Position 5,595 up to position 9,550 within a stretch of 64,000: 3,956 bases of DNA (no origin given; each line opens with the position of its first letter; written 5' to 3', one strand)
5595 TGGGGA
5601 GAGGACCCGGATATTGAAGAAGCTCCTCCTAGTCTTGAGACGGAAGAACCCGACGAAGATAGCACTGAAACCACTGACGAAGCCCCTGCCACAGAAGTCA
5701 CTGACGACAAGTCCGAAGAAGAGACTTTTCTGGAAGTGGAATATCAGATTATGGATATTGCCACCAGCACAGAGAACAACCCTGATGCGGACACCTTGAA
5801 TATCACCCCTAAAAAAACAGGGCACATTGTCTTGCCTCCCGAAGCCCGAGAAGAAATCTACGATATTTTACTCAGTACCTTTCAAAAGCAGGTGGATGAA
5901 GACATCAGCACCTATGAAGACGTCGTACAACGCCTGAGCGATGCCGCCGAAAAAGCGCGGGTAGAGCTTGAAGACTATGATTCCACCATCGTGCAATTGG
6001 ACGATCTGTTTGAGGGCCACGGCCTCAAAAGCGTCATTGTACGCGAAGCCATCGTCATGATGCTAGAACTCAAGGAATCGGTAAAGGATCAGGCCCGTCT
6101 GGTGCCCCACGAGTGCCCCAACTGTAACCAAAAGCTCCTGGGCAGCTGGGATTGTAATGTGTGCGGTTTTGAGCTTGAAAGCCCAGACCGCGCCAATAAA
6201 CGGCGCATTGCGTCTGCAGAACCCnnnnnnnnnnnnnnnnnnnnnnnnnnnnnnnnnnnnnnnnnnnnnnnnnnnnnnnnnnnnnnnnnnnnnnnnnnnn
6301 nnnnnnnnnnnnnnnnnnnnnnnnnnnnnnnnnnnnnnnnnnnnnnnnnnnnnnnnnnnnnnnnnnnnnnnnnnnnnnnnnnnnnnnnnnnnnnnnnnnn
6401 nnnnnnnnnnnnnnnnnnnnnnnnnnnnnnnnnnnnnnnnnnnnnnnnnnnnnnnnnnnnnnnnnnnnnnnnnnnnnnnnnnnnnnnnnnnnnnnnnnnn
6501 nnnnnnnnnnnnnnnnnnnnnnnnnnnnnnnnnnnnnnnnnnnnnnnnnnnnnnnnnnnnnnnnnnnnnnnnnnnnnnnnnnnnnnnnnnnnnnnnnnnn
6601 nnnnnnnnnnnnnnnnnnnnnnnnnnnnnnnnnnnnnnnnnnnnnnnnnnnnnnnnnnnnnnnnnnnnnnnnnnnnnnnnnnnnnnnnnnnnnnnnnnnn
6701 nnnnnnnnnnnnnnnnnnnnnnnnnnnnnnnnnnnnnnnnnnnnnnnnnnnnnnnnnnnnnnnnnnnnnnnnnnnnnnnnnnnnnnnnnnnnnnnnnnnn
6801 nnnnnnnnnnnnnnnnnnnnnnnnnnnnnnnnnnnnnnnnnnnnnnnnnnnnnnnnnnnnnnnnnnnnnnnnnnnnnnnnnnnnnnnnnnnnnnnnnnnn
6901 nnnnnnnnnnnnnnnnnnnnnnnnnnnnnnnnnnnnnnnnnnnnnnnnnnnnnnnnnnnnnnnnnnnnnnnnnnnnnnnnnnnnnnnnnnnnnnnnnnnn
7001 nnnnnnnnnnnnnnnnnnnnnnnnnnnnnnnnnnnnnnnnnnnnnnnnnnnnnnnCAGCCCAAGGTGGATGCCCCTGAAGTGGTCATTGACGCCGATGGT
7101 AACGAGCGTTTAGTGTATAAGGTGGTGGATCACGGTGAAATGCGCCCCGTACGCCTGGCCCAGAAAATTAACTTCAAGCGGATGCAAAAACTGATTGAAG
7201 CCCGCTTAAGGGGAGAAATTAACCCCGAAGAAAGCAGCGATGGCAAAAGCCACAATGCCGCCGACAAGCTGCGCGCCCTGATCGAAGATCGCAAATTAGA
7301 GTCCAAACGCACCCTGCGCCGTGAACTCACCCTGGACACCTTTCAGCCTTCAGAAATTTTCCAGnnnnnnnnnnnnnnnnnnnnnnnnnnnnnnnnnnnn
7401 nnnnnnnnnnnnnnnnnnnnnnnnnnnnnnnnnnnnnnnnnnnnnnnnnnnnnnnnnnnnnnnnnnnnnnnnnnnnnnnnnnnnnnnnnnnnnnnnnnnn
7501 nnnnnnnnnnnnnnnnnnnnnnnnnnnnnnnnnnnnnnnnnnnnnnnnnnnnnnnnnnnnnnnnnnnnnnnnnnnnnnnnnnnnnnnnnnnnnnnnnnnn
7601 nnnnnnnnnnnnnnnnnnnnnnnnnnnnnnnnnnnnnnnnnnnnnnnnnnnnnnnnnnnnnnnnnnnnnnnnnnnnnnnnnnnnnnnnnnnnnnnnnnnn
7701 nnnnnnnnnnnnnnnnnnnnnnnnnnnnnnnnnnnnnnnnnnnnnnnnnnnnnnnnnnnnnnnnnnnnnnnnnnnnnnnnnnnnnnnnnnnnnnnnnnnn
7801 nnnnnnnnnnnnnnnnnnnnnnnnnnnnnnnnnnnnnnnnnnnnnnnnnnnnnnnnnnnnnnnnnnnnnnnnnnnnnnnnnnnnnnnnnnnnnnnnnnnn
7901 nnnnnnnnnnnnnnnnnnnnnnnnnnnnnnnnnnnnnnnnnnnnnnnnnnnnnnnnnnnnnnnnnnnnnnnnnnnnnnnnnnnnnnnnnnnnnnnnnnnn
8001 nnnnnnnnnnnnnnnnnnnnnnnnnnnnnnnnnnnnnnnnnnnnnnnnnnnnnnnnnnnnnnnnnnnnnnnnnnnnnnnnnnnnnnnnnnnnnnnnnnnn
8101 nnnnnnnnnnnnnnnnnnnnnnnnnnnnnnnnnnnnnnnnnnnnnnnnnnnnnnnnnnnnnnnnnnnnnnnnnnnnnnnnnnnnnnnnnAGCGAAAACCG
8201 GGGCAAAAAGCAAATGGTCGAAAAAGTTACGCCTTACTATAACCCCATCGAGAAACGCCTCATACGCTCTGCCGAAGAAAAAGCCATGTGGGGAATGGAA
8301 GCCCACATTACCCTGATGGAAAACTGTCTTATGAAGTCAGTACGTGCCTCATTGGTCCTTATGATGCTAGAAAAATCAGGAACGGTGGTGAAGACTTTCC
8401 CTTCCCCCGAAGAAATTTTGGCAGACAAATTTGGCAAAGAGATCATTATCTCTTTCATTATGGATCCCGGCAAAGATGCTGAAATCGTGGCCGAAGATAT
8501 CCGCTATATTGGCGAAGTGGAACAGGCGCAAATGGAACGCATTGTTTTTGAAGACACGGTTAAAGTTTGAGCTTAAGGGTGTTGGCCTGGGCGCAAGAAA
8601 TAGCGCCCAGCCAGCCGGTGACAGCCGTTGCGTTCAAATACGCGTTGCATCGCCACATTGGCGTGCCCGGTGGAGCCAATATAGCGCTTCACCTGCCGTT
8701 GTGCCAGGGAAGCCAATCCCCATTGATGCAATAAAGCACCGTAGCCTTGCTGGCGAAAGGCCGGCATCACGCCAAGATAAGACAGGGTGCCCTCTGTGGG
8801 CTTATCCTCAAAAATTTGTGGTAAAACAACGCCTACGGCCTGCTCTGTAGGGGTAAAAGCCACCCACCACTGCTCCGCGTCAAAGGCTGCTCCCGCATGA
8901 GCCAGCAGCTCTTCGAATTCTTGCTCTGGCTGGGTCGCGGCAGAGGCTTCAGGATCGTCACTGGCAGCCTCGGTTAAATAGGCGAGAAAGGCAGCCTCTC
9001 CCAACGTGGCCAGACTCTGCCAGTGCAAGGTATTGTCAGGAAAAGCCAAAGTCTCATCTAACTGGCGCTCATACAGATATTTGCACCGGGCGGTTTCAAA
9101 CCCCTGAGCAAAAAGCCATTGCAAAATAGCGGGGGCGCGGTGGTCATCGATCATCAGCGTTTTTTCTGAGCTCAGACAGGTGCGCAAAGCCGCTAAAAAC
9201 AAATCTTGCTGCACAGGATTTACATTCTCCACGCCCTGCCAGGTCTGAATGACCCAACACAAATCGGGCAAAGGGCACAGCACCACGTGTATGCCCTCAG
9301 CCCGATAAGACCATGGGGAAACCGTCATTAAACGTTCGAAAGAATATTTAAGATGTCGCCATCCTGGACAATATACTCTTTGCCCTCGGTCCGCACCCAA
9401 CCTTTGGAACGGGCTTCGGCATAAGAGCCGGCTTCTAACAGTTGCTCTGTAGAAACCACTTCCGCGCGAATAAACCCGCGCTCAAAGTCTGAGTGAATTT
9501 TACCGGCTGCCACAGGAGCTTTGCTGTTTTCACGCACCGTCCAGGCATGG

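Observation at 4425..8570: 1381-aa cytoplasmic multi-propeller NHL protein with zinc ribbon and acidic linker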

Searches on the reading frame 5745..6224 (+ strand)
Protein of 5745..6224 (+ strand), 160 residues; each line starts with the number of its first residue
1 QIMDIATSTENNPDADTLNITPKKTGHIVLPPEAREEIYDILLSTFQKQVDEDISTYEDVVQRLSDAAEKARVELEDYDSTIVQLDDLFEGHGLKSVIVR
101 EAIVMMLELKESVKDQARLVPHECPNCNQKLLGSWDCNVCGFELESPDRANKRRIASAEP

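Call 18: search_solved_structures(query=A3, max_evalue=10, show_alignments=3)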
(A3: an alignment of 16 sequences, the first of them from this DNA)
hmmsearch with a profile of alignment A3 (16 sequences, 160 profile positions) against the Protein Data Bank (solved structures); distinct sequences matched with E-value up to 10: 142 (the best 60 are shown).
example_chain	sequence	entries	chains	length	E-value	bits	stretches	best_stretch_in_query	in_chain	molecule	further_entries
9r9o_A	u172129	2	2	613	6.4e-05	25.8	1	44-100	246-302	Ribosome-associated molecular chaperone SSB1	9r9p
3qfp_A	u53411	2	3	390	8.7e-05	25.4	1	36-100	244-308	78 kDa glucose-regulated protein homolog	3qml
3qfu_A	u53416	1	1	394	8.9e-05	25.4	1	36-100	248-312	78 kDa glucose-regulated protein homolog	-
3gl1_A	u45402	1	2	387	9.6e-05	25.3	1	44-100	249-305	Heat shock protein SSB1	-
1xqs_C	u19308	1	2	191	0.00021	24.2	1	36-100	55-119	Heat shock 70 kDa protein 1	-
5umb_A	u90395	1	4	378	0.00024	24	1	35-100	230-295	Chaperone DnaK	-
8d1p_A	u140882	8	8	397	0.00026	23.9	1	35-100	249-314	Chaperone DnaK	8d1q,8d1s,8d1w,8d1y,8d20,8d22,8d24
1kay_A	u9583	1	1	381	0.00041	23.2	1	36-100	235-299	70KD HEAT SHOCK COGNATE PROTEIN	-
4hwi_A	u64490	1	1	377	0.00043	23.2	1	36-100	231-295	Heat shock cognate 71 kDa protein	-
6zyj_A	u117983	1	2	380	0.00043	23.2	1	36-100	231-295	Heat shock cognate 71 kDa protein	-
1kax_A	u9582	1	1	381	0.00043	23.2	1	36-100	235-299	70KD HEAT SHOCK COGNATE PROTEIN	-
2bup_A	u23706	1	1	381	0.00043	23.2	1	36-100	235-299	Heat shock cognate 71 kDa protein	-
3fzf_A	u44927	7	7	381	0.00043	23.2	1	36-100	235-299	Heat shock cognate 71 kDa protein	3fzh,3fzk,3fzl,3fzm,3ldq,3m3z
1kaz_A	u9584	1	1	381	0.00044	23.1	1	36-100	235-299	70KD HEAT SHOCK COGNATE PROTEIN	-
1qqo_A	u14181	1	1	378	0.00044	23.1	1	36-100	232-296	HYDROLASE (ACTING ON ACID ANHYDRIDES)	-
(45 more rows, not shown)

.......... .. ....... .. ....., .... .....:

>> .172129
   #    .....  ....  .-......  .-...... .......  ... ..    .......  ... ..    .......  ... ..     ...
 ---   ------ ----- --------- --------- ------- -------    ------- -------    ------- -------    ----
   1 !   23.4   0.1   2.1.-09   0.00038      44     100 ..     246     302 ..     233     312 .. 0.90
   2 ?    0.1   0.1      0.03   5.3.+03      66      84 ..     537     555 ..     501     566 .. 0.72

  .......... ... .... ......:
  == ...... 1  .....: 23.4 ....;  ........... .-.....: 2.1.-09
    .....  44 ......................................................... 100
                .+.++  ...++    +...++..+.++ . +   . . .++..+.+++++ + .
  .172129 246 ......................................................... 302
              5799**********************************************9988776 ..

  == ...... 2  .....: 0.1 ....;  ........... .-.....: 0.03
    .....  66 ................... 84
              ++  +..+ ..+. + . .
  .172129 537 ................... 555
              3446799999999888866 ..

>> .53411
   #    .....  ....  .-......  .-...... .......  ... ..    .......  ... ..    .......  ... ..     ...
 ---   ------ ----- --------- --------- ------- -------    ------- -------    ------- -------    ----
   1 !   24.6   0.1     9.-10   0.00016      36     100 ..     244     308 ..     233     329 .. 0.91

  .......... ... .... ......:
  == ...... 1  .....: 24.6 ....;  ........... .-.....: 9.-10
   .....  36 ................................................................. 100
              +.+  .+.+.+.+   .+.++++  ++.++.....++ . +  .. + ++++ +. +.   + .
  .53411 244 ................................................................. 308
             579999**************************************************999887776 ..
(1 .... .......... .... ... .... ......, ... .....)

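Call 87: find_homologous_proteins(query=A3, max_evalue=0.001)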
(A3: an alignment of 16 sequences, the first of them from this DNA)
Query A3 (16 sequences) (160 aa, profile of the alignment): 1 proteins with E <= 0.001 among 3185 candidates.
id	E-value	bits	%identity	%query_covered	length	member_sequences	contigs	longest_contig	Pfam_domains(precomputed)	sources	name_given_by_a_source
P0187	2.7e-35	139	62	60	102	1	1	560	-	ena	-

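Call 111: search_solved_structures(query=A7, max_evalue=1, show_alignments=2)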
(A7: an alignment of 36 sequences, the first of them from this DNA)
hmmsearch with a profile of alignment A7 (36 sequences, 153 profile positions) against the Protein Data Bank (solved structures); distinct sequences matched with E-value up to 1: 212 (the best 60 are shown).
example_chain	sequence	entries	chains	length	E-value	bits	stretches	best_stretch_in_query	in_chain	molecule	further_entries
7n6g_6K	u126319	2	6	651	2.2e-10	43.6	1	24-98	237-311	Heat shock protein 70A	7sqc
2v7y_A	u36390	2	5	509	4e-10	42.8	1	25-99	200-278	CHAPERONE PROTEIN DNAK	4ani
3qfp_A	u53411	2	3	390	1.8e-09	40.6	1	25-98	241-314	78 kDa glucose-regulated protein homolog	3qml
3qfu_A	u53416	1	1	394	1.8e-09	40.6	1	25-98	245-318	78 kDa glucose-regulated protein homolog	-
5oow_A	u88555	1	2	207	2.2e-09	40.3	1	25-100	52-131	Chaperone protein DnaK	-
5tky_A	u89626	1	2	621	3.6e-09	39.6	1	24-96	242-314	Putative uncharacterized protein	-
7olc_C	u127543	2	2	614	3.6e-09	39.6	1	24-96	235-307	Ribosome-associated molecular chaperone SSB1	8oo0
3gl1_A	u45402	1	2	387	3.9e-09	39.5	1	25-96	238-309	Heat shock protein SSB1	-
7n46_A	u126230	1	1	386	5.2e-09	39.1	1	25-100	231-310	Chaperone protein DnaK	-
1dkg_D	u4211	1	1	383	5.3e-09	39.1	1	25-100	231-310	MOLECULAR CHAPERONE DNAK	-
7rax_A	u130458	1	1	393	5.5e-09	39.1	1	25-100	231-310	Chaperone protein DnaK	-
5umb_A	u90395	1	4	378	6.3e-09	38.9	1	21-100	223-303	Chaperone DnaK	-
1xqs_C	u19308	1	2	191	6.5e-09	38.8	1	25-100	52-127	Heat shock 70 kDa protein 1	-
9r9o_A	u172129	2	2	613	6.6e-09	38.8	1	25-95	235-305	Ribosome-associated molecular chaperone SSB1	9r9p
8d1p_A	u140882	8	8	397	6.9e-09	38.7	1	21-100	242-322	Chaperone DnaK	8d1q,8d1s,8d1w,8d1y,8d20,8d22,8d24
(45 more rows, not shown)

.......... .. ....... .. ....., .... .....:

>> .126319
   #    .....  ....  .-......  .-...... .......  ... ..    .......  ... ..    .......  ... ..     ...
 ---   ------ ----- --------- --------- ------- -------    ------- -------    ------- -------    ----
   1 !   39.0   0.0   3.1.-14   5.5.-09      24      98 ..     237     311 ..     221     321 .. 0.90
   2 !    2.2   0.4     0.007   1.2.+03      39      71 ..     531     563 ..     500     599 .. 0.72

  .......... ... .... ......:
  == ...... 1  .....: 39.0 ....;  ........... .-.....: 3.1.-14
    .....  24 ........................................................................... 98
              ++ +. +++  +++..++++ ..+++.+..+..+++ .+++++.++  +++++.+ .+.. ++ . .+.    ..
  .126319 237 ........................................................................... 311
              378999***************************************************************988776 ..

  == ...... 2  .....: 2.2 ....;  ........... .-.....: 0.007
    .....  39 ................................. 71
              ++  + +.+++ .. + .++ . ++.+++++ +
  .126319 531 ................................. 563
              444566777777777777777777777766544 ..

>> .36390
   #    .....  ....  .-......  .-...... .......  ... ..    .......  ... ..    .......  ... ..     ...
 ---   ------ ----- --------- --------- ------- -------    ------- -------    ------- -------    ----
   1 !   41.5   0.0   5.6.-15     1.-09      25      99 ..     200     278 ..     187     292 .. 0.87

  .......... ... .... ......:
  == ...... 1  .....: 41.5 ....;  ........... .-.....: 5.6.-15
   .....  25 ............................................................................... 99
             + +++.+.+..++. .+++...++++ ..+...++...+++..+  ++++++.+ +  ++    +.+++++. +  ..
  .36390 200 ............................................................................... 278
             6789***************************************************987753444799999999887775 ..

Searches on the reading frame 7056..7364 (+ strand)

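Call 91: search_protein_families(library=pfam, proteins=[window:7056-7364:+], max_evalue=10)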
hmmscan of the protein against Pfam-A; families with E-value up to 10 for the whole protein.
seq(103 aa): 1 family
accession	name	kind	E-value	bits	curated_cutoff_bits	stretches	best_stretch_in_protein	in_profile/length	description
PF11208.13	DUF2992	-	0.26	12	23.8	1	35-90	62-109/132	Protein of unknown function (DUF2992)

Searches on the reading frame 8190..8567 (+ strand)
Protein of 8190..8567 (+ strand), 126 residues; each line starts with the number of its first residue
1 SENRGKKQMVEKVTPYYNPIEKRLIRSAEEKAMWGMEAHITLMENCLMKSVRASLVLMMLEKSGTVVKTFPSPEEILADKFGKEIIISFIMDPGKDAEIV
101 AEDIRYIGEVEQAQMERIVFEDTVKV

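Call 17: search_solved_structures(query=A2, max_evalue=10, show_alignments=3)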
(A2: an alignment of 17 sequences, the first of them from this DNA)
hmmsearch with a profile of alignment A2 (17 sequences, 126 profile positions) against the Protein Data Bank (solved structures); distinct sequences matched with E-value up to 10: 2.
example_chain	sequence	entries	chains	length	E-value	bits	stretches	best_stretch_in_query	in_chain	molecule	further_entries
1u0s_A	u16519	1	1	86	2.6e-08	37.2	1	36-117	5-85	Chemotaxis protein cheA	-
3f85_A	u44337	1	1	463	0.91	12.8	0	86-117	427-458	homo trimeric fusion of CFA/I fimbrial subunits B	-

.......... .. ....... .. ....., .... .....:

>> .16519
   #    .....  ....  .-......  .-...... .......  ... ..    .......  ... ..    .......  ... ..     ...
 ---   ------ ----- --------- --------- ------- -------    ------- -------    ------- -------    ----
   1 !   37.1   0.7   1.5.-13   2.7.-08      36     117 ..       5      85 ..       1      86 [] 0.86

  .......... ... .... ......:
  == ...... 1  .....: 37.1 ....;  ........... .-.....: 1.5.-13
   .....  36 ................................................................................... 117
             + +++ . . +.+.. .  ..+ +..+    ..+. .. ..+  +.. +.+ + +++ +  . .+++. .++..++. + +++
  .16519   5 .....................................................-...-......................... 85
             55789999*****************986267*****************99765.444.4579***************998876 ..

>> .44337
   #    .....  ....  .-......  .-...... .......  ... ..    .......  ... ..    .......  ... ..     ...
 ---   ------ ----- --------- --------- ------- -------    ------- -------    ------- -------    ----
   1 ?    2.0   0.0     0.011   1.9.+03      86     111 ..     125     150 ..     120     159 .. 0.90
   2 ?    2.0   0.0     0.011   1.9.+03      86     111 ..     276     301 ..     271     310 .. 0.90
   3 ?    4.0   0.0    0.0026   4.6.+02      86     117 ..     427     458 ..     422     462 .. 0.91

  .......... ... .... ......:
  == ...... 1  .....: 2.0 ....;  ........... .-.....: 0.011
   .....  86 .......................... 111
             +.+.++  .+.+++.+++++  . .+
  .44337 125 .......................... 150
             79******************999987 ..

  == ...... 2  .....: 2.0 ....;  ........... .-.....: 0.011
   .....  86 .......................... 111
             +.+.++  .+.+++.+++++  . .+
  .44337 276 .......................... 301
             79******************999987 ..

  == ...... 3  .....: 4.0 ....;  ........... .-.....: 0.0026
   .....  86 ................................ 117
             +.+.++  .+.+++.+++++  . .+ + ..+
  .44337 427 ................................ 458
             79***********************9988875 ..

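Call 24: find_homologous_proteins(query=A2, max_evalue=0.001)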
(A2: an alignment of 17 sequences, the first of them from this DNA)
Query A2 (17 sequences) (126 aa, profile of the alignment): 3 proteins with E <= 0.001 among 679 candidates.
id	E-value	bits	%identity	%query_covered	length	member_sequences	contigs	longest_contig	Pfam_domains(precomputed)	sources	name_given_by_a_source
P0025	1.6e-54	201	59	96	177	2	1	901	PF07194.17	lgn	-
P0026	6.1e-39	151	74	71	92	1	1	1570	PF07194.17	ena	-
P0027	2.2e-30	123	58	56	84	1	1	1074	PF07194.17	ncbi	-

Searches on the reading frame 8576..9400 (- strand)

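Call 3: search_protein_families(library=pfam, proteins=[window:8576-9400:-], max_evalue=1)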
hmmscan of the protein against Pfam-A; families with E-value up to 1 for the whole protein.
window:8576-9400:- (275 aa): 5 families
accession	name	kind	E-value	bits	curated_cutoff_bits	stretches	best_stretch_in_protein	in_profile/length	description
PF00583.31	Acetyltransf_1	-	5.9e-09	36.7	20.7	1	148-259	10-115/116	Acetyltransferase (GNAT) family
PF13302.13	Acetyltransf_3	-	8.6e-06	26.9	25.4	1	155-260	30-137/138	Acetyltransferase (GNAT) domain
PF13508.13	Acetyltransf_7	-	0.00037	21.2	27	1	176-259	3-81/84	Acetyltransferase (GNAT) domain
PF08445.16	FR47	-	0.09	13.2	22.1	1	202-262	20-79/86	FR47-like protein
PF13673.13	Acetyltransf_10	-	0.19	12.2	23.6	1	184-263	38-110/128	Acetyltransferase (GNAT) domain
